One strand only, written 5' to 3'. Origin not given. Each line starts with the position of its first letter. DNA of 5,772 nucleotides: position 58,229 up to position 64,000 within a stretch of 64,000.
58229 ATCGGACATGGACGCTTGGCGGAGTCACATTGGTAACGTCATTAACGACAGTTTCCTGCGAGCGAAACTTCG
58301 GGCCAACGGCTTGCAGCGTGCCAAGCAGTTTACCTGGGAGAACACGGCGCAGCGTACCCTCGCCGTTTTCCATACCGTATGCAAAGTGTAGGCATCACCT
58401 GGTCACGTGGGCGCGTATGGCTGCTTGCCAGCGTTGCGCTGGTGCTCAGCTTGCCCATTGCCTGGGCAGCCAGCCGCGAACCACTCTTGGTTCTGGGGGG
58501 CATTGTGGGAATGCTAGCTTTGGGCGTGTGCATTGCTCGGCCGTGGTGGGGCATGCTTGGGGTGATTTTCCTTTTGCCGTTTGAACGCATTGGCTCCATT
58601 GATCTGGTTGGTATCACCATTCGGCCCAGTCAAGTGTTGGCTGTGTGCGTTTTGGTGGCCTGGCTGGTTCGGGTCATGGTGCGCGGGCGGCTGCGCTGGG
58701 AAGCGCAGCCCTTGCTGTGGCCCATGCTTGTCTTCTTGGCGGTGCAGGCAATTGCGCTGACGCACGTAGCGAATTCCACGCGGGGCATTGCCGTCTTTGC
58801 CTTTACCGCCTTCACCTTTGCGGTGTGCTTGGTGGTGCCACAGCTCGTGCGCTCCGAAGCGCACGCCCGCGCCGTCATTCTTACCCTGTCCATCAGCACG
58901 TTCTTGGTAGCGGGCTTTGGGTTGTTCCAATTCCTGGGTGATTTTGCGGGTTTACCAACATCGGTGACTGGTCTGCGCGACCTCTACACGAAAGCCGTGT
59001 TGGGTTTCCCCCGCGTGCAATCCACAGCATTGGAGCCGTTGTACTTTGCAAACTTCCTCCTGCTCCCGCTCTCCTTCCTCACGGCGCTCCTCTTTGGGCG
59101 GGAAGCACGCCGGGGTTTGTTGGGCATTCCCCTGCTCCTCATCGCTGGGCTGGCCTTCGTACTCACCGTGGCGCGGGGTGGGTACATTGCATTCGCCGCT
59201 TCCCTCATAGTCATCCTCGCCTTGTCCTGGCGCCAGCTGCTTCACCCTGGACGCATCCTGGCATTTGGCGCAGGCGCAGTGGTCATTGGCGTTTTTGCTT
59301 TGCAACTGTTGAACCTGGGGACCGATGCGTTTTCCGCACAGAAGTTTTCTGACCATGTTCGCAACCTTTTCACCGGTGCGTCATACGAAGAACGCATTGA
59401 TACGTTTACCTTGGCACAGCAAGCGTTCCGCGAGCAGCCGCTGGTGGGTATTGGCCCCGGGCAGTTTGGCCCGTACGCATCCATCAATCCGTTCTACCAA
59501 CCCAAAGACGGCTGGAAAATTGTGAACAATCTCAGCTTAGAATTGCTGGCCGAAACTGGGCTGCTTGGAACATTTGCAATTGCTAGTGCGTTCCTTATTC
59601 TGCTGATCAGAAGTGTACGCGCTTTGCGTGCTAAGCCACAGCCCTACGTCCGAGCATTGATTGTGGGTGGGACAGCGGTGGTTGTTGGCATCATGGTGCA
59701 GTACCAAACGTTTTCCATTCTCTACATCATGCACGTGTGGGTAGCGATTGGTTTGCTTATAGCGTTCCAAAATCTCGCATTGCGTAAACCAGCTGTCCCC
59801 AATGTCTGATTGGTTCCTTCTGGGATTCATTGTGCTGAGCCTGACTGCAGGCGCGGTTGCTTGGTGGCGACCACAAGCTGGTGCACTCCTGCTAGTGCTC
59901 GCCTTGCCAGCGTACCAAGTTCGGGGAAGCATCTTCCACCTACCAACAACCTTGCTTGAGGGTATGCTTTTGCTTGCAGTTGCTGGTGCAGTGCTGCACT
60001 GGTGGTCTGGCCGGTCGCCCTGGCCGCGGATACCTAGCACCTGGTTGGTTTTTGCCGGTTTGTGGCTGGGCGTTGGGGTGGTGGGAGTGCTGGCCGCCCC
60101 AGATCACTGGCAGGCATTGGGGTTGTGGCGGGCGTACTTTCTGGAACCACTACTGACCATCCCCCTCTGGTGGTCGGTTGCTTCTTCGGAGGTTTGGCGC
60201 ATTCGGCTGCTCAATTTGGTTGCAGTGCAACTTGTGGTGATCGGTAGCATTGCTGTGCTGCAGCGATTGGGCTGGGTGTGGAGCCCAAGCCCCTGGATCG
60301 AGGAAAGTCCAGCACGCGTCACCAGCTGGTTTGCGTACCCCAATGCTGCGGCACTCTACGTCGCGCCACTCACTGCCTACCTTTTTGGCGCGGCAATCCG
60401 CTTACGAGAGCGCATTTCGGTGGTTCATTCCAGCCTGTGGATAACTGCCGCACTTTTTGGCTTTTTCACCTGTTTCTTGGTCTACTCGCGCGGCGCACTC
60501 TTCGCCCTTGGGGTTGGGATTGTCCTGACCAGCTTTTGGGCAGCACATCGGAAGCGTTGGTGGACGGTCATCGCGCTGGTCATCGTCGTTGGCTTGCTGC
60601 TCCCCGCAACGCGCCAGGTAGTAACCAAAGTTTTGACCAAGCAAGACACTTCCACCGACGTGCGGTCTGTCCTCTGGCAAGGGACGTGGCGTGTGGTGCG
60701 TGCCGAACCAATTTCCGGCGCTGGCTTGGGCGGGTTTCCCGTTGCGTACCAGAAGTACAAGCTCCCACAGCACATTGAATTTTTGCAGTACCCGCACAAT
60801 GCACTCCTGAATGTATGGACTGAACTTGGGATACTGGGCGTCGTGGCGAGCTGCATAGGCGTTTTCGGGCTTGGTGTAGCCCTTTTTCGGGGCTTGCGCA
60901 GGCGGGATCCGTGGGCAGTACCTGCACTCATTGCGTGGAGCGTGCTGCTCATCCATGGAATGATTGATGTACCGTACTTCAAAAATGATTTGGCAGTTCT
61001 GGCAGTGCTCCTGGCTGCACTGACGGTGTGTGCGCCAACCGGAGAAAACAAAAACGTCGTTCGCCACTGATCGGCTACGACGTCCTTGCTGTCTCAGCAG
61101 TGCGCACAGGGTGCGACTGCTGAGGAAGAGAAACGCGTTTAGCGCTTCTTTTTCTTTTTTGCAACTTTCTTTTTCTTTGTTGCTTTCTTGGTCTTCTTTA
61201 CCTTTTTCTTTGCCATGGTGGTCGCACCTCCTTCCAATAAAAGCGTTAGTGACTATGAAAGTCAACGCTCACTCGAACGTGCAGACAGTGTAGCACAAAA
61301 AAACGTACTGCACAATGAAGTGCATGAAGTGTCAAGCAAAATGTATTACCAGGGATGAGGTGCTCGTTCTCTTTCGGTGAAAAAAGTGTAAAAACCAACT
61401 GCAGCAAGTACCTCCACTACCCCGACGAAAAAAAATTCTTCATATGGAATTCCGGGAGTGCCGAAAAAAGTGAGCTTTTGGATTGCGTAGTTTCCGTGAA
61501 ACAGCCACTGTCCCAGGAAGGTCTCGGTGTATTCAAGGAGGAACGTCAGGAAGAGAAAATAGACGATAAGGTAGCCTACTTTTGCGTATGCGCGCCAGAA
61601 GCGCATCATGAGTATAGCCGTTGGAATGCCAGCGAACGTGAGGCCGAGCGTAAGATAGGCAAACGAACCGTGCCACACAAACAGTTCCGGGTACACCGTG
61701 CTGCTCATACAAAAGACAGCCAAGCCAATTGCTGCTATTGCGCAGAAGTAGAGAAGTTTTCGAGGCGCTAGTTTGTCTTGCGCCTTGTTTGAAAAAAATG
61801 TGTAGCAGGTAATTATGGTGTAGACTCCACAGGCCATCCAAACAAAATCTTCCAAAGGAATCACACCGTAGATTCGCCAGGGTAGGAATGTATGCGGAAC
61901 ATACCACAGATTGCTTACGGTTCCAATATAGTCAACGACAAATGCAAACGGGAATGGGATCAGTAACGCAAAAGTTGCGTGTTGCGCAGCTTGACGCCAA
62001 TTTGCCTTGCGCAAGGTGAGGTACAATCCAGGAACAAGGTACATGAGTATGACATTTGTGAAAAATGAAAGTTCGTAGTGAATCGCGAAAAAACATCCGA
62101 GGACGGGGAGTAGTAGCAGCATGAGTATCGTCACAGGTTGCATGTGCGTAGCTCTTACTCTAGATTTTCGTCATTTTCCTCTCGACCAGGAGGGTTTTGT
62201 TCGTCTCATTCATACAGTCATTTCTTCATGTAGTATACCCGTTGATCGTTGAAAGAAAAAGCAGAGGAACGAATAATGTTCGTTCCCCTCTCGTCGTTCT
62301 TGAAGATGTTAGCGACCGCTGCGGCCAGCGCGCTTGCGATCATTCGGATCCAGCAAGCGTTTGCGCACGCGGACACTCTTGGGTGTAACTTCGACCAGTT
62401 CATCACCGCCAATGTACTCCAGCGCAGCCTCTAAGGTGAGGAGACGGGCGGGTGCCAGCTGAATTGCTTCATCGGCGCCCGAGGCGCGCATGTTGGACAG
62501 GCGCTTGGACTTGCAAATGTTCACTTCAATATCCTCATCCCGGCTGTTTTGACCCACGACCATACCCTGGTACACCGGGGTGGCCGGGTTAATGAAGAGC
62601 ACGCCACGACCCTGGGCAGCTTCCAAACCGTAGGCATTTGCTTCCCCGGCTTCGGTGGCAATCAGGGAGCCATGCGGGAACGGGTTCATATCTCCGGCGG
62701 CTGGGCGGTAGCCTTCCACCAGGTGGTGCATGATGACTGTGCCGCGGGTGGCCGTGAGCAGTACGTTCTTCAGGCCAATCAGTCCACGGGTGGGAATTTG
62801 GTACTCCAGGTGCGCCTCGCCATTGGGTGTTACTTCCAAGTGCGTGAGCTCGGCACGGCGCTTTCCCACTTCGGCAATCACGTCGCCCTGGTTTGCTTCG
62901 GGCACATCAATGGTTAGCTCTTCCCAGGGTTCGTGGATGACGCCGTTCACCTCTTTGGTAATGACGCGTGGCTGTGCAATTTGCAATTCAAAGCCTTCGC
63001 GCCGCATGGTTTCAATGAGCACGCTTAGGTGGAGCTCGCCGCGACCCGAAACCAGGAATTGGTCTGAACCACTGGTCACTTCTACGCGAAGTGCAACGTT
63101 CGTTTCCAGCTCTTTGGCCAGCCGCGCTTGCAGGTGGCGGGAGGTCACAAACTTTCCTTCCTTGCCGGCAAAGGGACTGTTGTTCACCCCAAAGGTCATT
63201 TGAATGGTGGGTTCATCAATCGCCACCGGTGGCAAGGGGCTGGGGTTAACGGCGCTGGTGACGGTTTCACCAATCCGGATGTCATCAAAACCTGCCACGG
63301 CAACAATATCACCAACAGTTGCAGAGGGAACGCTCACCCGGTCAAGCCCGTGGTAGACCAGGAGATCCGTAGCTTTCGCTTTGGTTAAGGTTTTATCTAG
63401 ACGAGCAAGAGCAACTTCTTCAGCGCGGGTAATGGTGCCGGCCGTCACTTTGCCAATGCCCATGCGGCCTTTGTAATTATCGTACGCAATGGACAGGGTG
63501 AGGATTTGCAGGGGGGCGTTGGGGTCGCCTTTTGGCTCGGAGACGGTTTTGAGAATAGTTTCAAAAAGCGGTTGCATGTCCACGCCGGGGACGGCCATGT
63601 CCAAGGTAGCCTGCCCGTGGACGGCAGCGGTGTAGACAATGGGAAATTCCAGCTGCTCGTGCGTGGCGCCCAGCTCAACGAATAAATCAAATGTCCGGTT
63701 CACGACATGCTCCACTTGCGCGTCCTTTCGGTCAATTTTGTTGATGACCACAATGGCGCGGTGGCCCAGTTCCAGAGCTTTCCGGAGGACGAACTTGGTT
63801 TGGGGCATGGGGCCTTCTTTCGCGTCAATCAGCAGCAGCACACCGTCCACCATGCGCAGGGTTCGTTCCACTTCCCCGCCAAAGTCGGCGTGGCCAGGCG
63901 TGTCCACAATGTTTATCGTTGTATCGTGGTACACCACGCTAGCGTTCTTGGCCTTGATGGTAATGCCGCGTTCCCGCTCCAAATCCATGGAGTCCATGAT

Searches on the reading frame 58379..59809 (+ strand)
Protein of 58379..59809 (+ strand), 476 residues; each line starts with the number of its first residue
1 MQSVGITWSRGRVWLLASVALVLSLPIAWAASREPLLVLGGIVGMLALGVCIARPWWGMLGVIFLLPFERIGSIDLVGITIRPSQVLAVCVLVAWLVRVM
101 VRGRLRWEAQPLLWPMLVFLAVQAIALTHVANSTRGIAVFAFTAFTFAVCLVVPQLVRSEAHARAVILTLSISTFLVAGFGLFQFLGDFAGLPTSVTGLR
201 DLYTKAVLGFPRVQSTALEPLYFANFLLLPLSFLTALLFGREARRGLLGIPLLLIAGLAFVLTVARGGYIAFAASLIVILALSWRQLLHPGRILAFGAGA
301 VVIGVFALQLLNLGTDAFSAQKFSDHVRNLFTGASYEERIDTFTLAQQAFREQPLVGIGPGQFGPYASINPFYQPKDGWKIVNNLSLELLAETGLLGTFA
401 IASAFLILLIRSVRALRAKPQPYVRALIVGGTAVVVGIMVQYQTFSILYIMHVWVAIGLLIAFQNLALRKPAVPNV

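Call 45: search_protein_families(library=pfam, proteins=[window:58379-59809:+], max_evalue=0.0001)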
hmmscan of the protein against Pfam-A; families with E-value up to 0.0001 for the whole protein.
window:58379-59809:+ (476 aa): 1 family
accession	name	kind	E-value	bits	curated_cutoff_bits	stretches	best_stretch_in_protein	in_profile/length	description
PF04932.20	Wzy_C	-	1.2e-16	61.3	31.7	1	252-401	2-148/149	O-Antigen ligase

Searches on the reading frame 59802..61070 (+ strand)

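Call 75: search_protein_families(library=pfam, proteins=[window:59802-61070:+], max_evalue=0.0001)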
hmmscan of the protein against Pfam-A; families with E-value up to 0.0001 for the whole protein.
window:59802-61070:+ (422 aa): 1 family
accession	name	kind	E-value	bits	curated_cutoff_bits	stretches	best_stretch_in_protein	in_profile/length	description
PF04932.20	Wzy_C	-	3.7e-21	75.9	31.7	1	216-349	2-147/149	O-Antigen ligase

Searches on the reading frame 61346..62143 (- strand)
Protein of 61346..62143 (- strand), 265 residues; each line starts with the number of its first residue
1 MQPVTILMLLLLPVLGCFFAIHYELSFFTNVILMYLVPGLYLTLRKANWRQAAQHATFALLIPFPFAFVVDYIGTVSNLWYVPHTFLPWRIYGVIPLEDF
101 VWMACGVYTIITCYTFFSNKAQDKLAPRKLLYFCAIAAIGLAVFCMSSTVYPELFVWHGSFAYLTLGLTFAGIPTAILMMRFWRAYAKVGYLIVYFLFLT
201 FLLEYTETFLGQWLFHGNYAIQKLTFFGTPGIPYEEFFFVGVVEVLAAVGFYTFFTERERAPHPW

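Call 75: search_protein_families(library=pfam, proteins=[window:61346-62143:-], max_evalue=0.0001)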
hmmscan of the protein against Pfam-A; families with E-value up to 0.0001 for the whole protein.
window:61346-62143:- (265 aa): 1 family
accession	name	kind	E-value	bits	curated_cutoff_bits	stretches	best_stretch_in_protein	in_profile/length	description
PF18916.5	Lycopene_cyc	-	4.7e-07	30.7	27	1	27-117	3-92/92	Lycopene cyclase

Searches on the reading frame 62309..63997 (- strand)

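Call 75: search_protein_families(library=pfam, proteins=[window:62309-63997:-], max_evalue=0.0001)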
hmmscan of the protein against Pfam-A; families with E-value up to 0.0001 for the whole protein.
window:62309-63997:- (562 aa): 7 families
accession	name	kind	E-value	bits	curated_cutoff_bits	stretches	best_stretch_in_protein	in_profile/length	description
PF21018.2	BipA_C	-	5.8e-44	148.8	23.8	1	443-550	2-109/110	TypA/BipA C-terminal domain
PF00009.33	GTP_EFTU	-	4.6e-40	137.7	26.5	1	1-152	44-186/188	Elongation factor Tu GTP binding domain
PF00679.30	EFG_C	-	1.1e-19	70.7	27.9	1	354-437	2-85/89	Elongation factor G C-terminus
PF03144.31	GTP_EFTU_D2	-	1.7e-09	38.4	30.3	1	177-247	1-73/73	Elongation factor Tu domain 2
PF14492.12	EFG_III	-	3.1e-07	30.8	27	1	287-338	19-71/75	Elongation Factor G, domain III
PF22042.2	EF-G_D2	-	3.9e-06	27.3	27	1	169-248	8-83/84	Elongation factor G domain 2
PF01926.29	MMR_HSR1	-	5.1e-05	23.8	21.9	0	9-87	29-113/113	50S ribosome-binding GTPase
